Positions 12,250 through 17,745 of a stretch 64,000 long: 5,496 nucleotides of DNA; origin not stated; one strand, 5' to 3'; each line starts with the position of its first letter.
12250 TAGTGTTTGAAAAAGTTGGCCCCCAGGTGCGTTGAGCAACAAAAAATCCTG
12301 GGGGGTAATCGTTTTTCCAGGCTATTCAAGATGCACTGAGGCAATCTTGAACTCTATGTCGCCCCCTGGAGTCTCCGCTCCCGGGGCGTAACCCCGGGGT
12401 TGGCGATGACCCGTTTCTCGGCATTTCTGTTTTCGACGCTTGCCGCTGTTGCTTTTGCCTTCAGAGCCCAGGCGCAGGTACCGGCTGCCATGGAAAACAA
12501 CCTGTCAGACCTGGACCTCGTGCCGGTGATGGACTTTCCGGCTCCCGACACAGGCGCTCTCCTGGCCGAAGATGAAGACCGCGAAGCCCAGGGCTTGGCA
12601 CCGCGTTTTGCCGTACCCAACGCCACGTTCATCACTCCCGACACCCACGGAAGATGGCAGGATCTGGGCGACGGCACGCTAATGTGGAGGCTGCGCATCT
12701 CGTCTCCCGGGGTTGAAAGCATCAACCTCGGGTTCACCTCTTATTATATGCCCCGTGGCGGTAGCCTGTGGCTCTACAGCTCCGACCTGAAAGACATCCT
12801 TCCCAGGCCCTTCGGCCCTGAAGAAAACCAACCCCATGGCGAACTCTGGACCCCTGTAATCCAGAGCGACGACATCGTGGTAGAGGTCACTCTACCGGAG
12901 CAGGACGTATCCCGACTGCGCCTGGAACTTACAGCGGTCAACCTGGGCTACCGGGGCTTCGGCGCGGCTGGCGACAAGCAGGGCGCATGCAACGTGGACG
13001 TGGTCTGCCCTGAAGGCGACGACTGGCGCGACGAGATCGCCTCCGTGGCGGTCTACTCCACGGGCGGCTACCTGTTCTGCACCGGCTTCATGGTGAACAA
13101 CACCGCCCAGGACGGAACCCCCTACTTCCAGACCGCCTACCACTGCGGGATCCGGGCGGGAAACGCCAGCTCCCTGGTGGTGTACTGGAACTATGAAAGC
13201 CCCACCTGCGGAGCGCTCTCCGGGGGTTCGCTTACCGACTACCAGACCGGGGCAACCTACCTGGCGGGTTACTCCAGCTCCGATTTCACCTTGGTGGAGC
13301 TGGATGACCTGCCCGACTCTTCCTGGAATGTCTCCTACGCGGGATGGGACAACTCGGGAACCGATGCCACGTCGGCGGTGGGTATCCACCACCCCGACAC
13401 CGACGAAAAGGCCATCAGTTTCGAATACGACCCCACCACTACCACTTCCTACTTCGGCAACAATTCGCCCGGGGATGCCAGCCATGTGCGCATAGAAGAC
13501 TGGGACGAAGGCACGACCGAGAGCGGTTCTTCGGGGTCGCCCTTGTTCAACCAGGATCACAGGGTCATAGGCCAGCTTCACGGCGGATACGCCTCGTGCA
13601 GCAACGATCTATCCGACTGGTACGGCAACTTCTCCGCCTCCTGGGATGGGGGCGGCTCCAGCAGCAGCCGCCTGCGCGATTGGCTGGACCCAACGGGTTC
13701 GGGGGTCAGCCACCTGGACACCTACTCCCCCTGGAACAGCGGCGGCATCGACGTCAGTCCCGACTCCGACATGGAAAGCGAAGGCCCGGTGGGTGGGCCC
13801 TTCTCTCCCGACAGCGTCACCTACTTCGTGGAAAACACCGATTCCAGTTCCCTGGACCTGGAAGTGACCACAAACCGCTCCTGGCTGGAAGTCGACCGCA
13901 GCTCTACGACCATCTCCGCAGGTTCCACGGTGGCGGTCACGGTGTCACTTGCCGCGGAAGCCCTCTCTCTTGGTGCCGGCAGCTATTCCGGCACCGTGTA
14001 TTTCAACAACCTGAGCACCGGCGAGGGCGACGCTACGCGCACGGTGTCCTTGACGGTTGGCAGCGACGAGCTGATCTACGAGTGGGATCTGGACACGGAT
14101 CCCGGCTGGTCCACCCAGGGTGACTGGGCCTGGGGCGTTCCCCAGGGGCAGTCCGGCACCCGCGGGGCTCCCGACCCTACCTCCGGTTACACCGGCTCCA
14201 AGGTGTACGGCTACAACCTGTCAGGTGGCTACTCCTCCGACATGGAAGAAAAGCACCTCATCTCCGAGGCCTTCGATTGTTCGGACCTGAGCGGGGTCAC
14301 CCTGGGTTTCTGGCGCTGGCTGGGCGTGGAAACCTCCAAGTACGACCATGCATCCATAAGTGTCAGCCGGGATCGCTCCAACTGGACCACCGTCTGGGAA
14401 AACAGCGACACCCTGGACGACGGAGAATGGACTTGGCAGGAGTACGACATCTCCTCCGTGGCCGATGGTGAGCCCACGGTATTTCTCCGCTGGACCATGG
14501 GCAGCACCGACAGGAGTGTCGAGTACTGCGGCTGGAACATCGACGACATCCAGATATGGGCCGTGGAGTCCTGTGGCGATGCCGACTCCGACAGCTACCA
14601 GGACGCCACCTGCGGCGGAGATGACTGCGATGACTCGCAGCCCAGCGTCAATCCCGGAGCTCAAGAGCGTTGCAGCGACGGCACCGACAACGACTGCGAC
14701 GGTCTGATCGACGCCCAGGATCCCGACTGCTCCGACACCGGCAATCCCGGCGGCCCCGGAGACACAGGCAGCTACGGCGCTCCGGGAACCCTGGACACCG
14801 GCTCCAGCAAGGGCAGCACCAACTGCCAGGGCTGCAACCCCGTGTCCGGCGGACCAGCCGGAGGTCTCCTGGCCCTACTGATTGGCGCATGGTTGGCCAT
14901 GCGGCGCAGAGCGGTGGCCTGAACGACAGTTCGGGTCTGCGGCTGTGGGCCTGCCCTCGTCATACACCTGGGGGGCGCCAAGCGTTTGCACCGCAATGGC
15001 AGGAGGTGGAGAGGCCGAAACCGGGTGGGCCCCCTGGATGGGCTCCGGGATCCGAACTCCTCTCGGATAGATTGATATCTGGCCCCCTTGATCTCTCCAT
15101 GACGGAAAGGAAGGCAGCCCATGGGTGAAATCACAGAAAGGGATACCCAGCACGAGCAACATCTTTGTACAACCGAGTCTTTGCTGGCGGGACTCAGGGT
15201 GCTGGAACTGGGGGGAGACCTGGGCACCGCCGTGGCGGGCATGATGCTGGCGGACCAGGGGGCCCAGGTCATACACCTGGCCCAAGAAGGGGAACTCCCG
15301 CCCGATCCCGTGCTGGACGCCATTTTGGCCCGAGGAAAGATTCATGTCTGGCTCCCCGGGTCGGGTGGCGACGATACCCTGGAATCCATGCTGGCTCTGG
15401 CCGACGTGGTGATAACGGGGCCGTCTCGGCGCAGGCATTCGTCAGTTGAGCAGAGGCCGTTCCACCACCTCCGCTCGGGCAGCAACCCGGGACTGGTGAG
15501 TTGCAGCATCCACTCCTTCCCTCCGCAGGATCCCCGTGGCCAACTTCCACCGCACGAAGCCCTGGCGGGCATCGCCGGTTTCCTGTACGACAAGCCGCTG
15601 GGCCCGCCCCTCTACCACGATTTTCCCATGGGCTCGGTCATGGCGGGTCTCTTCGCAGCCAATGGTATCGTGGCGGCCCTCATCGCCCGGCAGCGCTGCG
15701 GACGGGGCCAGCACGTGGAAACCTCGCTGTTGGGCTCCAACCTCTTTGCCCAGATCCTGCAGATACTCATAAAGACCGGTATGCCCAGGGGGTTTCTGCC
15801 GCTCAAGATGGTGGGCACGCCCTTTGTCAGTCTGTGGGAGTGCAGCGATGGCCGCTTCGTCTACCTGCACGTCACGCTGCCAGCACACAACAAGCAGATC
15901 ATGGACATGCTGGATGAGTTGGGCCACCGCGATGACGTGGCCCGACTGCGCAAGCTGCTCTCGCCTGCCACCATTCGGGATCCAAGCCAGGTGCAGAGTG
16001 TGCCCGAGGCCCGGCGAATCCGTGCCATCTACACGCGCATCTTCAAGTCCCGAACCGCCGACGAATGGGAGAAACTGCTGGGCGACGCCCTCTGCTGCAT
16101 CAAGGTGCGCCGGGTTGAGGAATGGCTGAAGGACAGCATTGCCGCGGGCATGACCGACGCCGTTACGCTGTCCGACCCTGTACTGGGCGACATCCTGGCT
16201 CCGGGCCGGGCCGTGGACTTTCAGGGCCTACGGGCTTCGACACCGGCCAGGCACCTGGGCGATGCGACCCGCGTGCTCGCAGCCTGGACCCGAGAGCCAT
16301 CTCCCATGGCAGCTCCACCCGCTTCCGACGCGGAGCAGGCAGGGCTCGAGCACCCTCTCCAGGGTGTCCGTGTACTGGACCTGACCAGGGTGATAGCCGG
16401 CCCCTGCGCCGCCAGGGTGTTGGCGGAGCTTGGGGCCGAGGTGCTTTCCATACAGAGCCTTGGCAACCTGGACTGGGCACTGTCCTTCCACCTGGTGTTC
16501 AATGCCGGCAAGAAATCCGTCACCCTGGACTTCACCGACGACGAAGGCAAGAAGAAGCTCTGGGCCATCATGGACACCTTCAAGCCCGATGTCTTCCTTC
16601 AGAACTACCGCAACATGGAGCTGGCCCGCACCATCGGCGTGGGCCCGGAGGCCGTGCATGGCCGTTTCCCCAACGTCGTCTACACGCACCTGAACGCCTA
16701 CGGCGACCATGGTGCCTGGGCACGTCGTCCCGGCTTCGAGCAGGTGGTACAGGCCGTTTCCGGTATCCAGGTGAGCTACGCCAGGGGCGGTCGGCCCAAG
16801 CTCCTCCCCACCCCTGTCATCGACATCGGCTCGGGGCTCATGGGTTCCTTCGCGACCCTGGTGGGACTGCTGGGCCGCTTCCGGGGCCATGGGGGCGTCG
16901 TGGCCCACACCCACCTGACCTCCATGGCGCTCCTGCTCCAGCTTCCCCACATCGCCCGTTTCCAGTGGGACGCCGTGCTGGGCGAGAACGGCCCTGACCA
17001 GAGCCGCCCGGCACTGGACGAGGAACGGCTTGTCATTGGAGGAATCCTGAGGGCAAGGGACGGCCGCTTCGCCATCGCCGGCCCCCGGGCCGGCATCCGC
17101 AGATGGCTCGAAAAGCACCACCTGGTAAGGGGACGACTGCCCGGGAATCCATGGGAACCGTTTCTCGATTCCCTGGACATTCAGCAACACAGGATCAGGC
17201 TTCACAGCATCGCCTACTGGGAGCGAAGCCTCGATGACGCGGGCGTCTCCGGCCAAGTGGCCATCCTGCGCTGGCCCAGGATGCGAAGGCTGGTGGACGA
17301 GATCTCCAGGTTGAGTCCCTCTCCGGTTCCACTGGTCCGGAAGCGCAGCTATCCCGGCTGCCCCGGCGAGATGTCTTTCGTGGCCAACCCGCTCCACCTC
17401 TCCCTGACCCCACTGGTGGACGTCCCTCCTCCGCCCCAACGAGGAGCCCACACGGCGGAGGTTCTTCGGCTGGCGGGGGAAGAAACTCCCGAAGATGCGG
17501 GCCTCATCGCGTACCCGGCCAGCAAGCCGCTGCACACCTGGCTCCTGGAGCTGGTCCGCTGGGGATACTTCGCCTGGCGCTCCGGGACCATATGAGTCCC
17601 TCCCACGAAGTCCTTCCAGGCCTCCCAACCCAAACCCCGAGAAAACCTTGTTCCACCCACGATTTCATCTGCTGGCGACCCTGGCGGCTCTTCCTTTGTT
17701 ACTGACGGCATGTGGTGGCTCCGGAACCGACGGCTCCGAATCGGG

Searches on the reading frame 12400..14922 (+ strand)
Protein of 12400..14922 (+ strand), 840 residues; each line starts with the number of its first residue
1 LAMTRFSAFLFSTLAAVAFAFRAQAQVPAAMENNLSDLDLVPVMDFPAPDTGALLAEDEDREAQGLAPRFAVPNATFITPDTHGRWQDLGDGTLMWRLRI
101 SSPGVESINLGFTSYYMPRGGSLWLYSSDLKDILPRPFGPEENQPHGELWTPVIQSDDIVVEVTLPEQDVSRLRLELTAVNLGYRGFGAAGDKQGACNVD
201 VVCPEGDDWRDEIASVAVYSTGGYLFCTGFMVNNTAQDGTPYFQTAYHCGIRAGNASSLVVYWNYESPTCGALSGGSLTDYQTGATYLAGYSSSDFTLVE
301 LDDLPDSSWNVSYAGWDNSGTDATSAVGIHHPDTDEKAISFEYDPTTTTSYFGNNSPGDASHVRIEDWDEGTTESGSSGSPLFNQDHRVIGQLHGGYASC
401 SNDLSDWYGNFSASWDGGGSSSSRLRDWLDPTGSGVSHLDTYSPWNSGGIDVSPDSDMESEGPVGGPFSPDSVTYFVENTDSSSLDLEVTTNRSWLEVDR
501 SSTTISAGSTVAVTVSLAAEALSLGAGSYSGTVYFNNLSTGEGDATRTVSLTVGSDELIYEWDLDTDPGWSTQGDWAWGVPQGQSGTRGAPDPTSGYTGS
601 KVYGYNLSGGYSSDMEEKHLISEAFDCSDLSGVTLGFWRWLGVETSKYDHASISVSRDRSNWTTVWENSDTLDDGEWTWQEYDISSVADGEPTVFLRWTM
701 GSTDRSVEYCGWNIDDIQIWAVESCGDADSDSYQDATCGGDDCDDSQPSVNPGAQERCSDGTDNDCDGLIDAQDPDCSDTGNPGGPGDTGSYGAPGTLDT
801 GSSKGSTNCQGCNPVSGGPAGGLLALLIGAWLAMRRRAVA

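Call 48: search_protein_families(library=pfam, proteins=[window:12400-14922:+], max_evalue=0.00001)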
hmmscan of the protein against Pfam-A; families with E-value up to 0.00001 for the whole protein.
window:12400-14922:+ (840 aa): 2 families
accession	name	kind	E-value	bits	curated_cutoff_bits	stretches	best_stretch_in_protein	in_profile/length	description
PF11617.13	Cu-binding_MopE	-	9.2e-10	39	27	1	742-771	1-29/30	Putative metal-binding motif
PF13365.12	Trypsin_2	-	3.4e-07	31.5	27.6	1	227-391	1-143/144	Trypsin-like peptidase domain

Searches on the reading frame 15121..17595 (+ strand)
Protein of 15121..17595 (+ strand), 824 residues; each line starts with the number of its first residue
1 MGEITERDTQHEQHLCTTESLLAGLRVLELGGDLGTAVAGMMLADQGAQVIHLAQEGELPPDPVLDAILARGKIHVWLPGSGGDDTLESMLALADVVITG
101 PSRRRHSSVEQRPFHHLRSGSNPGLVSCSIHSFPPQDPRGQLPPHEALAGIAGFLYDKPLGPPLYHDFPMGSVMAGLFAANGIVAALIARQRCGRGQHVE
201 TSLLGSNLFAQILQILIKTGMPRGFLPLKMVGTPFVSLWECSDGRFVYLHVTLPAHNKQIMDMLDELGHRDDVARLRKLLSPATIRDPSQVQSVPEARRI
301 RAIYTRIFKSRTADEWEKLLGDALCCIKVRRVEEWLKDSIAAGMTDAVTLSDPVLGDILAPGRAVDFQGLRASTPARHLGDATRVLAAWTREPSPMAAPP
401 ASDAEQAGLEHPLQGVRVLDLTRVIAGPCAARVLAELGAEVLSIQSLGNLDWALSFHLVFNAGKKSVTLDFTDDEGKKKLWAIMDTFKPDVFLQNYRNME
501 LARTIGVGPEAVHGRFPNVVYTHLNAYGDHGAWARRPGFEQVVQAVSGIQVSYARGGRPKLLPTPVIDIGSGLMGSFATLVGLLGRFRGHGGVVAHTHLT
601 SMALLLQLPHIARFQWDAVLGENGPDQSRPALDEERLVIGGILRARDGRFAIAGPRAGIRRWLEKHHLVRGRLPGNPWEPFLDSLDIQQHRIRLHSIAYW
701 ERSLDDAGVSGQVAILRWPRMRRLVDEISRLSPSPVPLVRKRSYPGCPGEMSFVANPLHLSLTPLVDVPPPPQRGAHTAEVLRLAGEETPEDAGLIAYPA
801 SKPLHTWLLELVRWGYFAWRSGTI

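Call 48: search_protein_families(library=pfam, proteins=[window:15121-17595:+], max_evalue=0.00001)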
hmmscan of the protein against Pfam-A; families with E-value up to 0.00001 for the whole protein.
window:15121-17595:+ (824 aa): 1 family
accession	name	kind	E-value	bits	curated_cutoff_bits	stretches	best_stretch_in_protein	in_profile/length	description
PF02515.22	CoA_transf_3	-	1.2e-80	271.9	23.3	2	413-655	1-245/366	CoA-transferase family III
